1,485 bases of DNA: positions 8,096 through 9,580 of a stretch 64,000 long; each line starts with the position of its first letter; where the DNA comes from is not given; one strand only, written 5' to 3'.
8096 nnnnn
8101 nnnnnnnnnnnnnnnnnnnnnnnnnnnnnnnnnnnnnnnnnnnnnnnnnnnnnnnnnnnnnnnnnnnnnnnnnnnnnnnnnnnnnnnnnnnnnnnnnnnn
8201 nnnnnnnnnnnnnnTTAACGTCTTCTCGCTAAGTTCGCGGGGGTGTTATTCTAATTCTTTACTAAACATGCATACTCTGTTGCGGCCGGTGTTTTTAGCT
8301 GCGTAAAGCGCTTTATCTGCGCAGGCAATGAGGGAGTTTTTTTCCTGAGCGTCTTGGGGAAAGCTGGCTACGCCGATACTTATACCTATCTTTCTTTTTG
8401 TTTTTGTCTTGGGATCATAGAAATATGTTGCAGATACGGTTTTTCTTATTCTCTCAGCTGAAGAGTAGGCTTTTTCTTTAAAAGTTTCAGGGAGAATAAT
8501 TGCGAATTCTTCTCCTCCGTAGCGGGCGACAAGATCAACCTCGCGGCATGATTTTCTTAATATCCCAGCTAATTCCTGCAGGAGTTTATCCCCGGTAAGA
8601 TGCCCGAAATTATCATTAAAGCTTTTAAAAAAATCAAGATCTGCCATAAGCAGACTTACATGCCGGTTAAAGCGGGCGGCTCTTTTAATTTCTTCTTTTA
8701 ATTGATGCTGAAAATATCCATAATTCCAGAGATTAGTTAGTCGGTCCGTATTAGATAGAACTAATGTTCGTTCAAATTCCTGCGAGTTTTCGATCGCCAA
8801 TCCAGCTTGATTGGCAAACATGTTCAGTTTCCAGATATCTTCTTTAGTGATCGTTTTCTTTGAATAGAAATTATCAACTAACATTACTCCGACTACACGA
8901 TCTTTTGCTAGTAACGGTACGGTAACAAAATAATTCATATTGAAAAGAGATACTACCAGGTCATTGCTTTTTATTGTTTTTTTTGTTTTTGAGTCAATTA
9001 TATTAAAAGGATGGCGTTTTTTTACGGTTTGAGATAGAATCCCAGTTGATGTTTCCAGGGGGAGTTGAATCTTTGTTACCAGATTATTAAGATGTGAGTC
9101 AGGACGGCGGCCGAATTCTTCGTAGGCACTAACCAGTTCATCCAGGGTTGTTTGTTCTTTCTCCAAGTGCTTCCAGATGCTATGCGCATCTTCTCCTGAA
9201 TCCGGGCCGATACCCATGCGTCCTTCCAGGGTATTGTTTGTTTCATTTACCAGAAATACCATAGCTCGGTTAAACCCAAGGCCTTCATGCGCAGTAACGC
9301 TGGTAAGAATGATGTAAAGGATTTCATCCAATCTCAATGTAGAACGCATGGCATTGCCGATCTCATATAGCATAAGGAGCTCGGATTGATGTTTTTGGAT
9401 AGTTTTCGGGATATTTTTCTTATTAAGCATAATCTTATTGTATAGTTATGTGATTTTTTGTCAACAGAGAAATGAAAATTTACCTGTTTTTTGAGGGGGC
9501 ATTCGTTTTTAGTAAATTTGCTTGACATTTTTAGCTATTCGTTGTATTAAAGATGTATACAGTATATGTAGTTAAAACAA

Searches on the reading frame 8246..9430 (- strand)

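Call 27: search_protein_families(library=pfam, proteins=[window:8246-9430:-], max_evalue=0.00001)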
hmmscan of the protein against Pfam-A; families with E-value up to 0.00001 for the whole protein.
window:8246-9430:- (394 aa): 3 families
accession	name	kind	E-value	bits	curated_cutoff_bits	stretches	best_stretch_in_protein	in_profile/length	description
PF00990.26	GGDEF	-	3.6e-49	167.1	23.8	1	227-385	2-161/161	Diguanylate cyclase, GGDEF domain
PF01590.32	GAF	-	2.8e-08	34.8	22.4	1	34-213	2-133/133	GAF domain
PF13492.12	GAF_3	-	5.9e-07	30.4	27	0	163-215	78-129/129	GAF domain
